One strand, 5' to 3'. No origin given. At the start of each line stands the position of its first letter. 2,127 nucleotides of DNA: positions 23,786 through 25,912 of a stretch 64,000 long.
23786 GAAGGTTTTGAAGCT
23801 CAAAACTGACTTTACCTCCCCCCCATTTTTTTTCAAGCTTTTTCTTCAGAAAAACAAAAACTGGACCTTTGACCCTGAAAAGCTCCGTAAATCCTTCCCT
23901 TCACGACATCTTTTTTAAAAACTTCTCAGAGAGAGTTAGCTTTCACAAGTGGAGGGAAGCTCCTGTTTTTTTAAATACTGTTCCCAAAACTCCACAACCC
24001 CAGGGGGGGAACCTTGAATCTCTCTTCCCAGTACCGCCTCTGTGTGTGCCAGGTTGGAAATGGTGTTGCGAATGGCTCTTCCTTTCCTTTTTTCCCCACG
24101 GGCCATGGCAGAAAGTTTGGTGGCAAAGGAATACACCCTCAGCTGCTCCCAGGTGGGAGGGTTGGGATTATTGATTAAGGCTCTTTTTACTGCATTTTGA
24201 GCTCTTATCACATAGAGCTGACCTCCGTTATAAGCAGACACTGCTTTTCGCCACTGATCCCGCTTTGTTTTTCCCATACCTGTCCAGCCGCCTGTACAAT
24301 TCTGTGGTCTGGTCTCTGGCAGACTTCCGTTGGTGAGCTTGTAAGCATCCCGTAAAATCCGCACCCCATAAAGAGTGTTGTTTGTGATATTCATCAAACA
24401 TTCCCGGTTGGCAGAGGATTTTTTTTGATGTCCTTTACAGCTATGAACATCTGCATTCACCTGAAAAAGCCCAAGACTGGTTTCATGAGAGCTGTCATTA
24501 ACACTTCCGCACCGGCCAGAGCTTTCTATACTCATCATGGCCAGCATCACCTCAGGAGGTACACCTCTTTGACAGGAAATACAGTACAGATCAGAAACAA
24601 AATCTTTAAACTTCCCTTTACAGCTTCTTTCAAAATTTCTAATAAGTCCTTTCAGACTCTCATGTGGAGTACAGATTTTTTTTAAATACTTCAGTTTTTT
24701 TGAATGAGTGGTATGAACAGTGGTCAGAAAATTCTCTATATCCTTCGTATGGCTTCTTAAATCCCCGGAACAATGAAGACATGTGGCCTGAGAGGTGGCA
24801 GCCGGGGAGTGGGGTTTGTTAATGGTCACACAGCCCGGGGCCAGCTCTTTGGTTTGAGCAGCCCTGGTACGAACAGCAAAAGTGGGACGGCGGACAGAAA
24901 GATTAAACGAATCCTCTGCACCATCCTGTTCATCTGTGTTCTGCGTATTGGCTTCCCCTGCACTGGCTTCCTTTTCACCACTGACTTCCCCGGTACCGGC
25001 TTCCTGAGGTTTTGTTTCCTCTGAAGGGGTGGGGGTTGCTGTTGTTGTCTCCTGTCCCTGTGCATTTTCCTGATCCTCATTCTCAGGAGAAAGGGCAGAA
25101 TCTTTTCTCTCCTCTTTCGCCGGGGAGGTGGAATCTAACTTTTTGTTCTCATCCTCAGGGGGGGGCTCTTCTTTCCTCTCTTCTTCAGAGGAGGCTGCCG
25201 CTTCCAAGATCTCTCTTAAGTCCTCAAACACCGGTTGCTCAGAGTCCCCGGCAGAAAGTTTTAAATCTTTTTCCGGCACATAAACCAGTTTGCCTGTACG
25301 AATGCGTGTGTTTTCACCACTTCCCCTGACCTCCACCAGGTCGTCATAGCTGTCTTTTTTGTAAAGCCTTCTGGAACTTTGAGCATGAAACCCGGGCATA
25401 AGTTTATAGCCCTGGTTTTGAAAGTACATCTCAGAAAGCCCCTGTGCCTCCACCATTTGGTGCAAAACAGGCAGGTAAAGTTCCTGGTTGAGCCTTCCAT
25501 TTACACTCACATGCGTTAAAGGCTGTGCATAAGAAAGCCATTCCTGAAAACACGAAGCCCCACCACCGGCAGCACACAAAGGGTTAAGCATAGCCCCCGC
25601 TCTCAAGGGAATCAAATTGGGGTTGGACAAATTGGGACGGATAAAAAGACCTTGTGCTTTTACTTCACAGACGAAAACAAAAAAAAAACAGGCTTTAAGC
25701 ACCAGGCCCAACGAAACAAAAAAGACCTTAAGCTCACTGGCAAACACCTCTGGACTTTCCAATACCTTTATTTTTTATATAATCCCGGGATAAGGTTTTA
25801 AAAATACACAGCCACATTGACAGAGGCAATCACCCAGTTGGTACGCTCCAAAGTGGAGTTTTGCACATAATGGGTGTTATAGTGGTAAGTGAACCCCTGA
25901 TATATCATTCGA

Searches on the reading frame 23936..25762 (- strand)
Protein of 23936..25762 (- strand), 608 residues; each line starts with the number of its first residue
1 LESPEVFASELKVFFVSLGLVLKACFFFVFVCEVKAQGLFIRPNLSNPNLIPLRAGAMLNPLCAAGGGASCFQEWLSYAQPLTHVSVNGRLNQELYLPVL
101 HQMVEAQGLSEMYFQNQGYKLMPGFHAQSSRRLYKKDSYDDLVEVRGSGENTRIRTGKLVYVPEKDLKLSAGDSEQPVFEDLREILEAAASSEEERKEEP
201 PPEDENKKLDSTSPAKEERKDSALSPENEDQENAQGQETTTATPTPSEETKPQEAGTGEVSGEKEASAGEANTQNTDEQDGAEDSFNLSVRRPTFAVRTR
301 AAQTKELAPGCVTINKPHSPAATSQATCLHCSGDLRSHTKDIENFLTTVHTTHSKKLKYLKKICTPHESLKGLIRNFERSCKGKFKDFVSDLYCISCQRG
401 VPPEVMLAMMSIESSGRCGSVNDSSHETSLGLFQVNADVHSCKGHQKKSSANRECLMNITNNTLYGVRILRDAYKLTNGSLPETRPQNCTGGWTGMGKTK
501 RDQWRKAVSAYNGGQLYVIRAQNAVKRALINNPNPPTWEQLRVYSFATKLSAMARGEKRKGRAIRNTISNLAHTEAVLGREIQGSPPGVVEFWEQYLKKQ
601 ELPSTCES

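Call 14: search_protein_families(library=pfam, proteins=[window:23936-25762:-], max_evalue=0.01)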
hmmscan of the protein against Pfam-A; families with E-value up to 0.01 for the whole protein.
window:23936-25762:- (608 aa): 2 families
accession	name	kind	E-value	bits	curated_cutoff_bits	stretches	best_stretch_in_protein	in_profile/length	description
PF01464.25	SLT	-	2.4e-10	40.5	21.3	1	397-530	8-113/117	Transglycosylase SLT domain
PF18896.5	SLT_3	-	0.0019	19.1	27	1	405-460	16-68/89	Lysozyme like domain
